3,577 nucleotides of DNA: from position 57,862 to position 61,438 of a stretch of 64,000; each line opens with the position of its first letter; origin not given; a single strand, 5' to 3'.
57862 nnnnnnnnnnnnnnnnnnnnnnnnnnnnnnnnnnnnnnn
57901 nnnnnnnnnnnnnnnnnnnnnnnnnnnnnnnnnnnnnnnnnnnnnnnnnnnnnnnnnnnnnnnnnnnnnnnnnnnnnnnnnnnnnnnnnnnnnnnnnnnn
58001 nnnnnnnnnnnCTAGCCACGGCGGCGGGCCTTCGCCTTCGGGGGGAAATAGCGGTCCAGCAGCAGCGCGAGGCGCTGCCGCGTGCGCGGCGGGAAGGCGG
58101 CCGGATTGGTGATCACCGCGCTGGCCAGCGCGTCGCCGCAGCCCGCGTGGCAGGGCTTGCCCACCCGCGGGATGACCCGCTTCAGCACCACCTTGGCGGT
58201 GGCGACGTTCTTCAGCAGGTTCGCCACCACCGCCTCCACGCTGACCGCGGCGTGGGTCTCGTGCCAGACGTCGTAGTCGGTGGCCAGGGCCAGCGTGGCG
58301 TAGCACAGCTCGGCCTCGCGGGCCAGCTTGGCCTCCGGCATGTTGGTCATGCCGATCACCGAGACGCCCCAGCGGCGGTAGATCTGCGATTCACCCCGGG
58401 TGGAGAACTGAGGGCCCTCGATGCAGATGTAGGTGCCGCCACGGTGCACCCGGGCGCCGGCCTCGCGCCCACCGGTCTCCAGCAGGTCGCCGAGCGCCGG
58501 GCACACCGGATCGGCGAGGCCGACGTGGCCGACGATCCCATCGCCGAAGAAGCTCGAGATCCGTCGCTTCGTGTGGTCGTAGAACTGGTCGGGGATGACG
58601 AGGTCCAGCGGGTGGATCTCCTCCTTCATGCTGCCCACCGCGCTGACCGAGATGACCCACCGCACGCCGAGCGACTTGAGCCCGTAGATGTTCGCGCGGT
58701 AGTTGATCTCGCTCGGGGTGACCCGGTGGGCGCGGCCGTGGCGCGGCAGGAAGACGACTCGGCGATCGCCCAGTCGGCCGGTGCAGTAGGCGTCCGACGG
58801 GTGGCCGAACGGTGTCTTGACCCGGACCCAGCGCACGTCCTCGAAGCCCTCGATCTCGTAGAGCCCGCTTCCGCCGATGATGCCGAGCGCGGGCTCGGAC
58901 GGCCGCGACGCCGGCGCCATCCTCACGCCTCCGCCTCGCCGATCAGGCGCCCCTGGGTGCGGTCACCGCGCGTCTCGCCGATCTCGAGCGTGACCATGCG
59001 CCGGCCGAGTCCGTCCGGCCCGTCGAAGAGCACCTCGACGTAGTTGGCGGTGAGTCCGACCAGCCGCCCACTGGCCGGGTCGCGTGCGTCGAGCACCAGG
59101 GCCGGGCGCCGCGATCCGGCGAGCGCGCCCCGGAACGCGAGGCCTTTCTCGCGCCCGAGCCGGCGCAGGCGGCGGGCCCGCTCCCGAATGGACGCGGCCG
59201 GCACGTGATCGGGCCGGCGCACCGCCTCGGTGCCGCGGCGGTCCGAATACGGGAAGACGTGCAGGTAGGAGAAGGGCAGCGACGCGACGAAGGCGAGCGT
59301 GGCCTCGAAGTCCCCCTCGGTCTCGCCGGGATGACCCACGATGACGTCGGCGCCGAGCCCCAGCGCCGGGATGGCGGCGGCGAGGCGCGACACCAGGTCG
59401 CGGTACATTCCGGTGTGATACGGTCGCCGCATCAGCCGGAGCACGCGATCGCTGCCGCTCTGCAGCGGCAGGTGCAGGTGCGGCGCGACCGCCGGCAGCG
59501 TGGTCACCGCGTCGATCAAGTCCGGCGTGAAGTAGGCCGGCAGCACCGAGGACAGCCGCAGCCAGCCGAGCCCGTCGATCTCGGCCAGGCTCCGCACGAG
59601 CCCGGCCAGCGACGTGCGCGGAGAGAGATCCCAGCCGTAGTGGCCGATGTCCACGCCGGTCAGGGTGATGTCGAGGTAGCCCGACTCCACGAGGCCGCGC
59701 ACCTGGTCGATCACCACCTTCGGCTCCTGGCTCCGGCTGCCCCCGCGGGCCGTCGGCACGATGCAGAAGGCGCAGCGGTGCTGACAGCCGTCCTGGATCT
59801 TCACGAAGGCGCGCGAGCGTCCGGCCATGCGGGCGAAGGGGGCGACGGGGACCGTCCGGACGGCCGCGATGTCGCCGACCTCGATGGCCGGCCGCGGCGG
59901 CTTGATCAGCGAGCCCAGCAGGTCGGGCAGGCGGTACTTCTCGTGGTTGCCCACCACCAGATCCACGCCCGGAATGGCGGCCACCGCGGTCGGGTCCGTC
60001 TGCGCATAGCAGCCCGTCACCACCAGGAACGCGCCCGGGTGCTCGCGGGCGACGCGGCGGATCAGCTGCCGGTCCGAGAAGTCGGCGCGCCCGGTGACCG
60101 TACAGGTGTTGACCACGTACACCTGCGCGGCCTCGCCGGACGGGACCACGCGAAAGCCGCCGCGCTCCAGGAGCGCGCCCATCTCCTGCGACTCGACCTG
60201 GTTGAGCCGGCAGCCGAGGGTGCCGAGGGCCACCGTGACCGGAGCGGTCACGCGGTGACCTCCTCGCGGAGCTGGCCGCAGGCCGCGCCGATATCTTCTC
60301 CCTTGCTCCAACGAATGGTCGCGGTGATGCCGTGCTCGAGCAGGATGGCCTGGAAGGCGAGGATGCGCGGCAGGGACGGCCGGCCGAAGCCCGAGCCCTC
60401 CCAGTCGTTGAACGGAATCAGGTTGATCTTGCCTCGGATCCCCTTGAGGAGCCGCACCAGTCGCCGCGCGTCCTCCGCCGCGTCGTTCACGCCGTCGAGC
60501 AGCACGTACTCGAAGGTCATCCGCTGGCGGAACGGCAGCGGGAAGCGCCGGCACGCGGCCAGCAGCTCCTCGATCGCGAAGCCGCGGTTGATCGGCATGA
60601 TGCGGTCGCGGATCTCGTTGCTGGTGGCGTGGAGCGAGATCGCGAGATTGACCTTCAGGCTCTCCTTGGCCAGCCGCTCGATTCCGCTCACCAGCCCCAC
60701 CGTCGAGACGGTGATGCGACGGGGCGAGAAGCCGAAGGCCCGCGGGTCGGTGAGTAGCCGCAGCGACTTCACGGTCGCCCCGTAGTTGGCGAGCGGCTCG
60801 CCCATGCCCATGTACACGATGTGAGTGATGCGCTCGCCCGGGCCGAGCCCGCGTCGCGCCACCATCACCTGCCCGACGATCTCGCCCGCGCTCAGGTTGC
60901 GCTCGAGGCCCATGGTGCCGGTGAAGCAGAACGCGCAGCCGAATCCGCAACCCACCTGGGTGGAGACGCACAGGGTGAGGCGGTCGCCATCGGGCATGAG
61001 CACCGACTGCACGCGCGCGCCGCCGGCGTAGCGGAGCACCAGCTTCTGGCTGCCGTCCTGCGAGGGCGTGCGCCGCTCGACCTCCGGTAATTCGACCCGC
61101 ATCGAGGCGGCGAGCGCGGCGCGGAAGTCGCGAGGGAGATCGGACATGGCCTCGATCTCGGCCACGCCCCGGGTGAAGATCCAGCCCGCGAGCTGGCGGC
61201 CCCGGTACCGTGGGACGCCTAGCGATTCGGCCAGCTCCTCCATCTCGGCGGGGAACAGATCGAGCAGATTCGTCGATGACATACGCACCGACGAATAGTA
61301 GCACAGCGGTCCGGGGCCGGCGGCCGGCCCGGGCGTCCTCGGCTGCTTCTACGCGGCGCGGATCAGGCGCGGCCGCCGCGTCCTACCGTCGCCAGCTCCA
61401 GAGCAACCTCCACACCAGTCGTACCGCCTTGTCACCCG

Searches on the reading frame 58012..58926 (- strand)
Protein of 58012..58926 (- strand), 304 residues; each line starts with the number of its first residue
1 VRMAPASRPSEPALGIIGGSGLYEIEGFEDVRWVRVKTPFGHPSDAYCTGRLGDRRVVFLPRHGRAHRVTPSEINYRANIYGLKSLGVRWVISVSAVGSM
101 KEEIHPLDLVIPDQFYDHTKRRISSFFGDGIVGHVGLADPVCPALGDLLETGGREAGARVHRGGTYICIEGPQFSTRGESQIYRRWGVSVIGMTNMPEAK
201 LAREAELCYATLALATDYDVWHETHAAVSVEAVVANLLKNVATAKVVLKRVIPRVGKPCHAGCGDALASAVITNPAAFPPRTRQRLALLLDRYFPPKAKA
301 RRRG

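Call 6: search_protein_families(library=pfam, proteins=[window:58012-58926:-])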
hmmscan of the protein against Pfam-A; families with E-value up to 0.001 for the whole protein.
window:58012-58926:- (304 aa): 1 family
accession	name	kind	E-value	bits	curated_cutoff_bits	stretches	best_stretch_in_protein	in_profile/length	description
PF01048.26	PNP_UDP_1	-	1.1e-44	153.1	25.1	1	14-252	2-232/233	Phosphorylase superfamily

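Call 7: search_protein_families(library=ncbifam, proteins=[window:58012-58926:-])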
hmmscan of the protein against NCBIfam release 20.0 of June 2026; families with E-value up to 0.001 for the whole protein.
window:58012-58926:- (304 aa): 11 families
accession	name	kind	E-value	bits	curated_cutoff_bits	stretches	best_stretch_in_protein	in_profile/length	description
NF005657.0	PRK07432.1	equivalog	1.4e-115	385.4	453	1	13-294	5-290/291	S-methyl-5'-thioadenosine phosphorylase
NF006492.0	PRK08931.1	equivalog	2.1e-114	381.8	437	1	11-290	3-285/291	S-methyl-5'-thioadenosine phosphorylase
NF006334.0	PRK08564.1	equivalog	7.9e-94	313.7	382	1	10-271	6-266/267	S-methyl-5'-thioadenosine phosphorylase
TIGR01694.1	MTAP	equivalog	1.9e-90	302.4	274.85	1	14-253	2-239/240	S-methyl-5'-thioadenosine phosphorylase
NF005876.0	PRK07823.1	equivalog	1.8e-75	253.5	306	1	11-270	5-258/267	S-methyl-5'-thioadenosine phosphorylase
NF006599.0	PRK09136.1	equivalog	1.3e-60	204.6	223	1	13-252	3-244/247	S-methyl-5'-thioinosine phosphorylase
NF006054.0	PRK08202.1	equivalog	2.5e-17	63.3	218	1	28-251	49-270/274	purine-nucleoside phosphorylase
TIGR01697.1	PNPH-PUNA-XAPA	subfamily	1.7e-16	60.3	197.1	1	35-250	32-244/247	inosine/guanosine/xanthosine phosphorylase family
TIGR01698.1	PUNP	equivalog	3.2e-12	46.4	302.6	1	39-218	36-211/245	purine-nucleoside phosphorylase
TIGR01700.1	PNPH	equivalog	9.8e-12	44.8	293.35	1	38-235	35-231/249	purine nucleoside phosphorylase I, inosine and guanosine-specific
TIGR01699.1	XAPA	equivalog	0.00063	19.4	370.9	0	34-216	31-212/248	xanthosine phosphorylase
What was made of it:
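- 58012..58926 (-): mtnP / MTAP (5'-methylthioadenosine phosphorylase). TIGR01694, 302 bits against a cut-off of 275 (call 7).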

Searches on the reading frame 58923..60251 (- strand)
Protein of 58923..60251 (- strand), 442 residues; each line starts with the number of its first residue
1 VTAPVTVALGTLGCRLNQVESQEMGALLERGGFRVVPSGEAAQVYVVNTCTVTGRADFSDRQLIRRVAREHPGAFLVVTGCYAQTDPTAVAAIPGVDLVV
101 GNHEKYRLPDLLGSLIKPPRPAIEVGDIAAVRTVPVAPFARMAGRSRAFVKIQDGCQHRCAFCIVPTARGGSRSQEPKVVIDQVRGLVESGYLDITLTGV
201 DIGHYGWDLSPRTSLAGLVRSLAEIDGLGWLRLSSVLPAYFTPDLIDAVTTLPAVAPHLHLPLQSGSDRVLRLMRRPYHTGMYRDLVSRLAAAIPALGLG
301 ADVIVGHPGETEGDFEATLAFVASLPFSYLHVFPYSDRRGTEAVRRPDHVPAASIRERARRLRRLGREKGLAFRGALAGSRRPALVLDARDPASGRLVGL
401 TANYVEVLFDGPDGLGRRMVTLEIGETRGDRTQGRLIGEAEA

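Call 6: search_protein_families(library=pfam, proteins=[window:58923-60251:-])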
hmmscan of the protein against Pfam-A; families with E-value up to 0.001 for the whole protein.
window:58923-60251:- (442 aa): 2 families
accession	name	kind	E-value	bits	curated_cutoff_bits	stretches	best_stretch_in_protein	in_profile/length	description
PF00919.26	UPF0004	-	7.5e-23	80.8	27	1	7-101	2-98/98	Uncharacterized protein family UPF0004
PF04055.27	Radical_SAM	-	5.1e-20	72.7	29.5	1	151-322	2-166/166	Radical SAM superfamily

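Call 7: search_protein_families(library=ncbifam, proteins=[window:58923-60251:-])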
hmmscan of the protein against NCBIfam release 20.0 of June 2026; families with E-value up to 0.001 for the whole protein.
window:58923-60251:- (442 aa): 12 families
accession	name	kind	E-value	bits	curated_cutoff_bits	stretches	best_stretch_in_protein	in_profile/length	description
TIGR01579.1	MiaB-like-C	equivalog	1.2e-119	400.3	357.05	1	10-412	2-403/416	tRNA (N(6)-L-threonylcarbamoyladenosine(37)-C(2))-methylthiotransferase MtaB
TIGR00089.1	TIGR00089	subfamily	2.4e-112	375.9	251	1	6-430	1-425/429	MiaB/RimO family radical SAM methylthiotransferase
TIGR01574.1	miaB-methiolase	equivalog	3.9e-75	253.5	355.3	1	9-436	4-436/437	tRNA (N6-isopentenyl adenosine(37)-C2)-methylthiotransferase MiaB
TIGR01125.1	TIGR01125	equivalog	5.8e-70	236.5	356.95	1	7-369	2-360/432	30S ribosomal protein S12 methylthiotransferase RimO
TIGR01578.1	MiaB-like-B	hypoth_equivalog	2.6e-63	214.3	314.7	1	9-399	4-382/421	tRNA (N(6)-L-threonylcarbamoyladenosine(37)-C(2))-methylthiotransferase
NF010916.0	PRK14336.1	equivalog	2.3e-61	207.8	606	2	147-388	125-367/418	tRNA (N6-isopentenyl adenosine(37)-C2)-methylthiotransferase MiaB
TIGR04014.1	B12_SAM_MJ_0865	equivalog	1.6e-15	56.9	360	1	148-325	161-336/434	methyl-coenzyme M reductase glutamine C-methyltransferase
TIGR04013.1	B12_SAM_MJ_1487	hypoth_equivalog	1.4e-14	53.8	251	1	63-346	62-356/382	TIGR04013 family B12-binding domain/radical SAM domain-containing protein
TIGR04479.1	bcpD_PhpK_rSAM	subfamily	2.7e-06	26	600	0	261-323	347-407/504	PhpK family radical SAM P-methyltransferase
NF038361.1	rSAM_Sden_1168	equivalog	8.5e-06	24.6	575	1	133-336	270-462/560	Sden_1168 family B12-binding radical SAM P-methyltransferase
TIGR04428.1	B12_rSAM_trp_MT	equivalog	0.00031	19.2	500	1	152-198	221-268/558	tryptophan 2-C-methyltransferase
NF040542.1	rSAM_RCCLKC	equivalog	0.00074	18.8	450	0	151-199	184-233/423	arsinothricin biosynthesis radical SAM protein ArsL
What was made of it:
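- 58923..60251 (-): mtaB (radical-SAM methylthiotransferase). TIGR01579, 400 bits against a cut-off of 357 (call 7).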

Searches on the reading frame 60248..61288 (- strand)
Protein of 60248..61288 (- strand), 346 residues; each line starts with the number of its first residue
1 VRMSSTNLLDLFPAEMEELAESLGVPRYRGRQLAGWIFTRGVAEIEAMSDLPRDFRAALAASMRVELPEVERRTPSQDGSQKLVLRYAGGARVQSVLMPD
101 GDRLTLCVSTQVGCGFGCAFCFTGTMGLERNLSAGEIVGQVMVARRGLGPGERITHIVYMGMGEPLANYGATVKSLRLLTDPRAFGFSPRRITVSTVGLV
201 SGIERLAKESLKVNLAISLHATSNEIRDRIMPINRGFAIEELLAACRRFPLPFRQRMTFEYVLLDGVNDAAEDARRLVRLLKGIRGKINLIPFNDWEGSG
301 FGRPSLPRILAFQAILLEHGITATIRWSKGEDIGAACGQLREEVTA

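Call 6: search_protein_families(library=pfam, proteins=[window:60248-61288:-])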
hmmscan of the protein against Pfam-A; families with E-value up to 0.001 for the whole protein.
window:60248-61288:- (346 aa): 2 families
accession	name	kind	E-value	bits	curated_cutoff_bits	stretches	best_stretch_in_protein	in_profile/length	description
PF04055.27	Radical_SAM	-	2.9e-14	54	29.5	1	109-276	2-164/166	Radical SAM superfamily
PF21016.3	RlmN_N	-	7.2e-12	45.3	24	1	6-63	1-58/60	Ribosomal RNA large subunit methyltransferase N-terminal domain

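Call 7: search_protein_families(library=ncbifam, proteins=[window:60248-61288:-])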
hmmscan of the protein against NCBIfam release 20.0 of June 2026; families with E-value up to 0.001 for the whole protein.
window:60248-61288:- (346 aa): 8 families
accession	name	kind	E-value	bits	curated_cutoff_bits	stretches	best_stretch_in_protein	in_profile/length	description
TIGR00048.1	rRNA_mod_RlmN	equivalog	1.6e-114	382.6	290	1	4-343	5-345/355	dual-specificity RNA methyltransferase RlmN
NF011031.0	PRK14461.1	equivalog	1.7e-96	323.4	601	1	2-344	4-365/372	ribosomal RNA large subunit methyltransferase N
NF008396.0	PRK11194.1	equivalog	3.9e-93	312.3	633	1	4-344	11-357/379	dual-specificity RNA methyltransferase RlmN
NF000424.4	CfrAB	exception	1.7e-68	231.5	530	1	15-341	6-337/338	Cfr family 23S rRNA (adenine(2503)-C(8))-methyltransferase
TIGR04432.1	rSAM_Cfr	equivalog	5.3e-68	229.8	550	1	16-342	9-340/341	Cfr family 23S rRNA (adenine(2503)-C(8))-methyltransferase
NF011024.0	PRK14453.1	equivalog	8e-68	229.2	468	1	15-342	10-342/348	23S rRNA (adenine(2503)-C(8))-methyltransferase Cfr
NF011034.0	PRK14464.1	equivalog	1.4e-65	221.4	422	1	26-343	17-329/348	RNA methyltransferase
NF011040.0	PRK14470.1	equivalog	7.6e-64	216.3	441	1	11-341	4-332/338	ribosomal RNA large subunit methyltransferase N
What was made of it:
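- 60248..61288 (-): rlmN, first gene of the tightly packed upstream unit. TIGR00048, 383 bits against a cut-off of 290 (call 7).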
